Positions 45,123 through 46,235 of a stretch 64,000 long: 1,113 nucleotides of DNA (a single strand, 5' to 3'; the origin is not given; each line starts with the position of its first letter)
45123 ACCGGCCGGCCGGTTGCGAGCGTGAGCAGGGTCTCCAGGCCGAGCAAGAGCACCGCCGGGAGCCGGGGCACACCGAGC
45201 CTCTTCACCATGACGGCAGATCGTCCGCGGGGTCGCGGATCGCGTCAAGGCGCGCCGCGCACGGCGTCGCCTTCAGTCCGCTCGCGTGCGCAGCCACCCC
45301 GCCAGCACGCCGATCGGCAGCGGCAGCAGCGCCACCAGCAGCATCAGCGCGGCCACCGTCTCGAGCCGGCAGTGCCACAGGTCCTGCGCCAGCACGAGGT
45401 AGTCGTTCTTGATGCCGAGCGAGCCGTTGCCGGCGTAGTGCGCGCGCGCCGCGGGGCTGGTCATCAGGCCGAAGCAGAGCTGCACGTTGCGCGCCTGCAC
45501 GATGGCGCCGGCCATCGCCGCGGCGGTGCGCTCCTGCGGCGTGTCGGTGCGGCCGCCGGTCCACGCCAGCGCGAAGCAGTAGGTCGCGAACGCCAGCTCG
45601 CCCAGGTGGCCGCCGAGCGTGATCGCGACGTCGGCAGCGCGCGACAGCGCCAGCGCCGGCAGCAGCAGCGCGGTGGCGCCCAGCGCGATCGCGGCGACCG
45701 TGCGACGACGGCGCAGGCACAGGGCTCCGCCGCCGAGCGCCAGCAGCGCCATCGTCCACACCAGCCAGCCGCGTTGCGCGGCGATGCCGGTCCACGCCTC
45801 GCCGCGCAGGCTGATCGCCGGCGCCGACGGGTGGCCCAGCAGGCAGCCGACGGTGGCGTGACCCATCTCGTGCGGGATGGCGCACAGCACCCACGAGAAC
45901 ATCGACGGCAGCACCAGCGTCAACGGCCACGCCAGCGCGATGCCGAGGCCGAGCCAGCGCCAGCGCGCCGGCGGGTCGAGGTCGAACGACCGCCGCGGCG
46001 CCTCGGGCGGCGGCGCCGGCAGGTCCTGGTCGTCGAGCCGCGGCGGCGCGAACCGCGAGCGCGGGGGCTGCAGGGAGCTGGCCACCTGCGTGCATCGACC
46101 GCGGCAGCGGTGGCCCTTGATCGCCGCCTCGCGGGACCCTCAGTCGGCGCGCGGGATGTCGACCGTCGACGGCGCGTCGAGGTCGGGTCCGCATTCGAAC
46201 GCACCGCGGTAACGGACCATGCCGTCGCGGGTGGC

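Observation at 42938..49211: Membrane-tethered ECF sigma factor (sigma–TM–CarD_reg fusion) co-transcribed with an intramembrane HExxH metalloprotease and a Kelch protein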

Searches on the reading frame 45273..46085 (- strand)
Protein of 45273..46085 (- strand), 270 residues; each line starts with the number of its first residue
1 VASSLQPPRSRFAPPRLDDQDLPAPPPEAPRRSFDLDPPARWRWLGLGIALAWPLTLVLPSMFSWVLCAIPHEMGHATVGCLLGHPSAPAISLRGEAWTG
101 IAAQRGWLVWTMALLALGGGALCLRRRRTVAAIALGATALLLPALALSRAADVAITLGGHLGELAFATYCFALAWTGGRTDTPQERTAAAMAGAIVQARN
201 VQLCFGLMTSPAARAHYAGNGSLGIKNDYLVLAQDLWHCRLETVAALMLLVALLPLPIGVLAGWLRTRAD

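Call 3: search_protein_families(library=pfam, proteins=[window:45273-46085:-], max_evalue=0.01)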
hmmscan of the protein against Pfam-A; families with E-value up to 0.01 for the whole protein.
window:45273-46085:- (270 aa): 0 families

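Call 4: search_protein_families(library=ncbifam, proteins=[window:45273-46085:-], max_evalue=0.01)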
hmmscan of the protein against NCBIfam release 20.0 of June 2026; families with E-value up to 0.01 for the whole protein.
window:45273-46085:- (270 aa): 0 families

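Call 9: search_protein_families(library=pfam, proteins=[window:45273-46085:-], max_evalue=10)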
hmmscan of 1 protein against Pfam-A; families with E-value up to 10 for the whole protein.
window:45273-46085:- (270 aa): 1 family
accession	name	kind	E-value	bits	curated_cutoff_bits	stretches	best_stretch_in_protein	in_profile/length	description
PF02163.28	Peptidase_M50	-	0.016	15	27.2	1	68-185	9-106/221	Peptidase family M50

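Call 10: find_homologous_proteins(query=window:45273-46085:-, max_evalue=0.001)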
Query window:45273-46085:- (270 aa): 80 proteins with E <= 0.001 among 8000 candidates.
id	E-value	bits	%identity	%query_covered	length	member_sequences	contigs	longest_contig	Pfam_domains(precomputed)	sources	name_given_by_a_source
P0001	1.3e-173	594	100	100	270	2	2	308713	-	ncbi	ncbi:MAG: hypothetical protein AB7O97_06450 [Planctomycetota bacterium]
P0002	1.4e-103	364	65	99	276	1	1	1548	-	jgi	jgi:hypothetical protein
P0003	8.4e-102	358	66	98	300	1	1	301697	-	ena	-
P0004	6.0e-98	346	69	86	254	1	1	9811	-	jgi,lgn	jgi:hypothetical protein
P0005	1.0e-96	342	62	99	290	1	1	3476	-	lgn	-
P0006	1.7e-95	338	63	93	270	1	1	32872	-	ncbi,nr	ncbi:MAG TPA: hypothetical protein VFZ65_01335 [Planctomycetota bacterium]|nr:hypothetical protein [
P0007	6.5e-93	329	61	97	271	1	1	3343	-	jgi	-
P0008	8.9e-92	325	67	90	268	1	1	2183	-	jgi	jgi:hypothetical protein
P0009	6.4e-91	323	59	92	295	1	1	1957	-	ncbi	-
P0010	7.3e-91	322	68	86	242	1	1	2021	-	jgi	jgi:hypothetical protein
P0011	1.0e-89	319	67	79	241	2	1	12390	-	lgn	-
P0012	1.1e-89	318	64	87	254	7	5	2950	-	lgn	-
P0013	1.5e-89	318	60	90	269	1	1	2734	-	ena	-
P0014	1.6e-89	318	63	84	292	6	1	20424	-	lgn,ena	-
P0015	2.8e-89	317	59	98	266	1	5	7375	-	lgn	-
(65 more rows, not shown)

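Call 12: find_related_loci(query=A1, collection=genome_contigs, flank=10000)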
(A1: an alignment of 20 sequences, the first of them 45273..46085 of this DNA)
Query A1 (270 aa) in genome_contigs; peptide patterns used: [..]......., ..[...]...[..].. (x = any residue, [..] = any of these).
190 stretches matched a pattern; 59 encode a relative of the query (tblastn E <= 1e-3); 58 distinct loci.
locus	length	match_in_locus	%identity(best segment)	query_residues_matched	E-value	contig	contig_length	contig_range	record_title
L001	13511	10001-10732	63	18-269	9e-93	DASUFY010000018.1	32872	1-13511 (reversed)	MAG TPA_asm: Planctomycetota bacterium isolate SMAG_U1391 k141_1394782, whole genome shotgun sequence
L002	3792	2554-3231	63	41-268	3e-87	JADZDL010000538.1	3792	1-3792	MAG: Planctomycetota bacterium isolate SJ778 c_000001898666, whole genome shotgun sequence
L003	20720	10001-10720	62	19-269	5e-84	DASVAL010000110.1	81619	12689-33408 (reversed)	MAG TPA_asm: Planctomycetota bacterium isolate SMAG_U1950 k141_166254, whole genome shotgun sequence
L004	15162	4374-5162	56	4-269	6e-83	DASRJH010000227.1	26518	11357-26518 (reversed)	MAG TPA_asm: Planctomycetota bacterium isolate SMAG_U10131 k141_2432546, whole genome shotgun sequence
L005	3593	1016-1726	60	7-251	7e-83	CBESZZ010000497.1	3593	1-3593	MAG TPA_asm: uncultured bacterium isolate SRR17063066_binner13_Refined_64 genome assembly, contig: ERZ25083849.31623, wh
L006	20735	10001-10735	53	32-268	2e-75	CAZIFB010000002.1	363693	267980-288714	MAG TPA_asm: uncultured candidatus Brocadiaceae bacterium isolate SRP237561_co1_222 genome assembly, contig: NODE_14_len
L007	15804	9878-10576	64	35-268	2e-74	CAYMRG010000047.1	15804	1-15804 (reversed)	MAG TPA_asm: uncultured candidatus Brocadiaceae bacterium isolate SRP298887_co1_71 genome assembly, contig: NODE_3699_le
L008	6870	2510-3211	54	25-260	7e-74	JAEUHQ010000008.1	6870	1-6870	MAG: Planctomycetota bacterium isolate new MAG-21 k141_3519376, whole genome shotgun sequence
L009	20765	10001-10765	56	13-269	7e-72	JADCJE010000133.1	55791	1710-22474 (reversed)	MAG: Phycisphaerales bacterium isolate M113S1SP2A75QC M113S1_133, whole genome shotgun sequence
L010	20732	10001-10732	53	4-252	1e-71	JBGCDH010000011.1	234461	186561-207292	MAG: Planctomycetota bacterium isolate SGMAG-78 contig11, whole genome shotgun sequence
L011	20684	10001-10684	60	40-269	8e-69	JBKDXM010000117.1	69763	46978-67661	MAG: Planctomycetota bacterium isolate samp_4376_VAMB_356 samp_4376_114856, whole genome shotgun sequence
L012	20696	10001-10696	59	37-268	7e-69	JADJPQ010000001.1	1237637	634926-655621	MAG: Planctomycetota bacterium isolate Fred_18-Q3-R57-64_BATAC.530 tig00002018-10-12358610, whole genome shotgun sequenc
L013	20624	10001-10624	60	41-250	2e-68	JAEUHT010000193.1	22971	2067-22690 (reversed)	MAG: Planctomycetota bacterium isolate new MAG-24 k141_246960, whole genome shotgun sequence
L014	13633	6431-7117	59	18-248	1e-68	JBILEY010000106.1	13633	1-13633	MAG: Planctomycetota bacterium isolate ME2016-07-29_3300044622_group7_bin193 Rohwer_bin1783_scaffold_4262_c1, whole geno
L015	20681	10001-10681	59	42-270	5e-68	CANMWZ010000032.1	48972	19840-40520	MAG: Planctomycetota bacterium isolate ZH-15may19-257 genome assembly, contig: ZH-15May19-c1218, whole genome shotgun se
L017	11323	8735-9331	52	45-242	6e-47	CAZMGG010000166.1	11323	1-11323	MAG TPA_asm: uncultured candidatus Brocadiaceae bacterium isolate SRP239054_co1_40 genome assembly, contig: NODE_4424_le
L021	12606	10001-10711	41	28-266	3e-36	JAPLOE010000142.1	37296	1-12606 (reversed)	MAG: Planctomycetota bacterium isolate LacPavin_0920_WC70_MAG_70_9 LacPavin_0920_WC70_scaffold_393723, whole genome shot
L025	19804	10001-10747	40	15-257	2e-34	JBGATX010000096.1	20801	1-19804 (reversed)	MAG: Planctomycetota bacterium isolate MAG_AAO_H10.88 AAOH10-88_opera_contig_7780, whole genome shotgun sequence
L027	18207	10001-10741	39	7-261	7e-34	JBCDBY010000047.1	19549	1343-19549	MAG: Planctomycetota bacterium isolate P01_F01_bin.94 k141_3283386_length_19549_cov_15.9796, whole genome shotgun sequen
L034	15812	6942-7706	39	16-270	1e-29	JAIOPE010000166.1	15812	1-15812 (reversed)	MAG: Planctomycetota bacterium isolate LakeFargette_0920_ALND_MAG_70_12 LacPavin_0920_ALND_scaffold_668529, whole genome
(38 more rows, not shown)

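Call 18: predict_structure(alignment_id=A1)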
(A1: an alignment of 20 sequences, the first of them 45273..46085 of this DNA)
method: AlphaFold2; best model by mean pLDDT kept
length: 270 residues; sequences in the alignment: 20
mean_pLDDT: 87.3   pTM: 0.79
mean pLDDT of the five models: 87.3, 86.4, 86.0, 85.3, 84.2
residues with pLDDT >= 90: 184; 70-90: 42; 50-70: 43; < 50: 1
segments of 3 or more residues with pLDDT < 50: none
pLDDT, mean of each block of 10 residues (from residue 1): 58 56 71 67 96 87 84 93 88 67 92 96 94 95 95 94 97 94 95 95 96 91 75 95 97 97 92
secondary structure, 60 per line:
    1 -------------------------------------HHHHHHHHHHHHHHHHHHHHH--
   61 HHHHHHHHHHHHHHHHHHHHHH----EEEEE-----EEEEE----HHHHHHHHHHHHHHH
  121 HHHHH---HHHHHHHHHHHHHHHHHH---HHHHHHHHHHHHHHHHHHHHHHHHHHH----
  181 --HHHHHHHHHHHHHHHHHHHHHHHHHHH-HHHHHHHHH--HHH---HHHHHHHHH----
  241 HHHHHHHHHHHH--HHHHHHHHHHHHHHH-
elements in order: H38-58 H61-82 E87-91 E97-101 H106-125 H129-146 H150-176 H183-209 H211-219 H228-236 H241-252 H255-269

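Call 31: search_protein_families(library=pfam, alignment_id=A1, max_evalue=1)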
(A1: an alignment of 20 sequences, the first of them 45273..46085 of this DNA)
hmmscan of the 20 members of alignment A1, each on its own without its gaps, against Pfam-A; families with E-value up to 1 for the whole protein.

A. member 1, window:45273-46085:- (270 aa): 1 family
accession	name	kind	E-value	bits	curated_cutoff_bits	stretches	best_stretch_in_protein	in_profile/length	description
PF02163.28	Peptidase_M50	-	0.016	15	27.2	1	68-185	9-106/221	Peptidase family M50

B. families by the number of members that match (of 20 scanned): 11 families
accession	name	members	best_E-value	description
PF02163.28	Peptidase_M50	5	0.0002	Peptidase family M50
PF13398.12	Peptidase_M50B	4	0.21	Peptidase M50B-like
PF12773.13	DZR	1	0.0021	Double zinc ribbon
PF13240.11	Zn_Ribbon_1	1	0.014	zinc-ribbon domain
PF13248.11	Zn_ribbon_3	1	0.061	zinc-ribbon domain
PF10166.14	DUF2368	1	0.089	Uncharacterised conserved protein (DUF2368)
PF25145.1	NfeD1b_N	1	0.18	NfeD1b, N-terminal domain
PF08364.16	IF2_assoc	1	0.19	Bacterial translation initiation factor IF-2 associated region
PF08271.17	Zn_Ribbon_TF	1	0.19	TFIIB zinc-binding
PF24220.1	DUF7439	1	0.27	Family of unknown function (DUF7439)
PF04087.19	DUF389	1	0.3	Domain of unknown function (DUF389)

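Call 32: search_solved_structures(query=A1, max_evalue=10, show_alignments=3)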
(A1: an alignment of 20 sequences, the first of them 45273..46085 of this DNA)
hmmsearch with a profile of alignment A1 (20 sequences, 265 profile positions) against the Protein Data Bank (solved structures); distinct sequences matched with E-value up to 10: 2.
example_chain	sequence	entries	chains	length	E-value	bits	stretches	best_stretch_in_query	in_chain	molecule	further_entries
2n04_A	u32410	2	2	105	2.1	10.6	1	192-218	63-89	DnaJ homolog subfamily C member 5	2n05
2ctw_A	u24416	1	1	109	2.3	10.5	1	192-218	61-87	DnaJ homolog subfamily C member 5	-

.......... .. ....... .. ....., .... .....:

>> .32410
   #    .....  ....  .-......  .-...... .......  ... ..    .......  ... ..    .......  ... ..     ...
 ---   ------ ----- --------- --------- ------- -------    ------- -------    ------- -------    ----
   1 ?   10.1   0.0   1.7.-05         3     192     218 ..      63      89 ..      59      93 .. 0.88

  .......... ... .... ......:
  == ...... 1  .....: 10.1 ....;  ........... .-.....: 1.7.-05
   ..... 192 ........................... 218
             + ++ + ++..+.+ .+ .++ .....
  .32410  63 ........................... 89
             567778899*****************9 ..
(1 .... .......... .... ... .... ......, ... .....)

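Call 35: find_encoding_contigs(protein=P0003, flank=8000, max_places=1)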
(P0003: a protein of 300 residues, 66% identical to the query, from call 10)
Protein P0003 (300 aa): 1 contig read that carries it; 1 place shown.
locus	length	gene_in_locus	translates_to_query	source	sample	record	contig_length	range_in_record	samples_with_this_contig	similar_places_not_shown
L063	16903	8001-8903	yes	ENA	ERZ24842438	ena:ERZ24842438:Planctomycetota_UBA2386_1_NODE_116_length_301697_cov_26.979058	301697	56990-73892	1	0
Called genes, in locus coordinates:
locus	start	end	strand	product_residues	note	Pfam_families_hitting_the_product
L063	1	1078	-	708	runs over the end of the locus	PF13415:Beta-prop_FBX42 (weak), PF24681:Kelch_KLHDC2_KLHL20_DRC7, PF24981:Beta-prop_ATRN-LZTR1 (faint), PF13415:Beta-prop_FBX42, PF24681:Kelch_KLHDC2_KLHL20_DRC7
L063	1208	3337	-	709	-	PF24981:Beta-prop_ATRN-LZTR1 (faint), PF24681:Kelch_KLHDC2_KLHL20_DRC7, PF13415:Beta-prop_FBX42, PF24681:Kelch_KLHDC2_KLHL20_DRC7 (weak)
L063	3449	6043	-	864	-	PF04545:Sigma70_r4 (weak), PF08281:Sigma70_r4_2 (weak), PF17210:SdrD_B (faint), PF22904:NOMO1-like_2nd (faint), PF13715:CarbopepD_reg_2 (faint), PF02369:Big_1 (faint), PF13620:CarboxypepD_reg (weak), PF13620:CarboxypepD_reg, +1 more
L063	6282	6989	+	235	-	PF00106:adh_short, PF13561:adh_short_C2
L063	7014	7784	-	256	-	-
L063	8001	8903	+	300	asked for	-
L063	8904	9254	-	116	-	PF18480:DUF5615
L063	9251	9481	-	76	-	PF04255:DUF433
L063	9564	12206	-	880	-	PF04542:Sigma70_r2, PF04545:Sigma70_r4 (weak), PF08281:Sigma70_r4_2, PF10670:DUF4198 (faint), PF11974:bMG3 (faint), PF13620:CarboxypepD_reg, PF13715:CarbopepD_reg_2 (faint), PF13620:CarboxypepD_reg, +5 more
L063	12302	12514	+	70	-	-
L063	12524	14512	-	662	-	PF12974:Phosphonate-bd, PF13570:Beta-prop_ACSF4 (faint), PF13360:PQQ_2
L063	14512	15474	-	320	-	PF08450:SGL (faint)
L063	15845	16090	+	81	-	-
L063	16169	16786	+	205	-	-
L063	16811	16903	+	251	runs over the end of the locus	PF00149:Metallophos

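Call 36: find_encoding_contigs(protein=P0001, flank=10000, max_places=2)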
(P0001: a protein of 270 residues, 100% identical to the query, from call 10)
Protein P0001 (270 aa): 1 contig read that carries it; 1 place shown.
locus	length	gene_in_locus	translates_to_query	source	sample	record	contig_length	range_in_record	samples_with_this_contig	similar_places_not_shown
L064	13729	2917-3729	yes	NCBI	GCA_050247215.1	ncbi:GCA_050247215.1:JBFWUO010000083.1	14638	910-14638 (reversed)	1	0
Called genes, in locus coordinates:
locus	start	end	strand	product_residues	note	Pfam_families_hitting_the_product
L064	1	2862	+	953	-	PF04545:Sigma70_r4, PF08281:Sigma70_r4_2, PF17802:SpaA (faint), PF00775:Dioxygenase_C (faint), PF10670:DUF4198 (faint), PF17210:SdrD_B (faint), PF13620:CarboxypepD_reg (weak), PF13620:CarboxypepD_reg, +1 more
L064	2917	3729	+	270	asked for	-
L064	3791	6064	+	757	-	PF24681:Kelch_KLHDC2_KLHL20_DRC7, PF07646:Kelch_2 (faint), PF13415:Beta-prop_FBX42, PF13415:Beta-prop_FBX42, PF24681:Kelch_KLHDC2_KLHL20_DRC7, PF13415:Beta-prop_FBX42, PF24981:Beta-prop_ATRN-LZTR1 (weak), PF24681:Kelch_KLHDC2_KLHL20_DRC7 (weak), +2 more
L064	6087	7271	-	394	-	PF00578:AhpC-TSA, PF08534:Redoxin, PF00085:Thioredoxin, PF13098:Thioredoxin_2, PF13905:Thioredoxin_8 (weak)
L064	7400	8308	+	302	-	-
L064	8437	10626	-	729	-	PF24681:Kelch_KLHDC2_KLHL20_DRC7 (weak), PF24981:Beta-prop_ATRN-LZTR1 (faint), PF13418:Beta-prop_TYW4 (faint), PF24681:Kelch_KLHDC2_KLHL20_DRC7, PF13415:Beta-prop_FBX42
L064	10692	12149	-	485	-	PF03553:Na_H_antiporter, PF03606:DcuC (weak)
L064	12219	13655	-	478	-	PF13637:Ank_4 (faint), PF00023:Ank (faint), PF13606:Ank_3 (faint), PF13857:Ank_5 (weak), PF12796:Ank_2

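Call 38: fold_search(model_id=the predicted structure, library=pdb)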
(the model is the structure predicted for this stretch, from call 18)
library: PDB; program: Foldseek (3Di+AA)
matches with E <= 10: 125; with E <= 0.001: 0
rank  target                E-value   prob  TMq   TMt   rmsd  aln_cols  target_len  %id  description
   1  8sbb_A                3.9e-01  0.08  0.14  0.10  21.9       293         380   13  Cryo-EM structure of FtAlkB (released 2023-04-26)
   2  1kg8                  8.4e-01  0.05  0.11  0.13  21.0       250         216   16  X-ray structure of an early-M intermediate of bacteriorhodopsin (released 2001-12-05)
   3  5njg_A                1.0e+00  0.07  0.15  0.15  19.1       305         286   12  Structure of an ABC transporter: part of the structure that could be built de novo (released 2017-06-07)
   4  8x84_A                1.2e+00  0.11  0.18  0.16  13.6       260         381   14  The cryo-EM structure of insect gustatory receptor Gr43a I418A from Drosophila melanogaster in complex with fructose a (released 2024-02-07)
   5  7phh_A                1.4e+00  0.06  0.14  0.10  22.3       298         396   11  Human voltage-gated potassium channel Kv3.1 (apo condition) (released 2022-03-02)
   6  8x82_A                1.5e+00  0.10  0.20  0.17  13.6       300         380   13  The cryo-EM structure of insect gustatory receptor Gr43a I418A from Drosophila melanogaster (released 2024-02-07)
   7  8oud_A                1.6e+00  0.04  0.14  0.10  23.9       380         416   11  Structure of the human neutral amino acid transporter ASCT2 in complex with nanobody 469 (released 2024-05-01)
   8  8sev_A                2.0e+00  0.03  0.11  0.06  25.3       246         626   12  Cryo-EM Structure of RyR1 + ATP-gamma-S (Local Refinement of TMD) (released 2023-05-24)
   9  6sgw_B                2.1e+00  0.07  0.16  0.11  20.5       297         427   14  Structure of the ESX-3 core complex (released 2019-10-09)
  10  7w6z                  2.3e+00  0.23  0.20  0.14   8.7       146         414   14  Crystal structure of Kangiella koreensis RseP orthologue in complex with batimastat in space group P21 (released 2022-09-07)
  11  8jm9_A                2.4e+00  0.14  0.26  0.21  12.6       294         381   12  The cryo-EM structure of insect gustatory receptor Gr43a from Drosophila melanogaster (released 2024-02-07)
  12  7o12_E                2.4e+00  0.06  0.15  0.16  19.1       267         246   13  ABC transporter NosDFY, AMPPNP-bound in GDN (released 2022-04-13)
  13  7w6x                  2.5e+00  0.23  0.21  0.13  14.3       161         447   12  Crystal structure of E. coli RseP in complex with batimastat (released 2022-09-07)
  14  5cwn                  2.5e+00  0.14  0.15  0.19  18.0       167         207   18  Crystal structure of de novo designed helical repeat protein DHR71 (released 2015-12-16)
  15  6umm_B                2.6e+00  0.06  0.16  0.11  21.1       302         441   16  A complete structure of the ESX-3 translocon complex (released 2019-10-23)
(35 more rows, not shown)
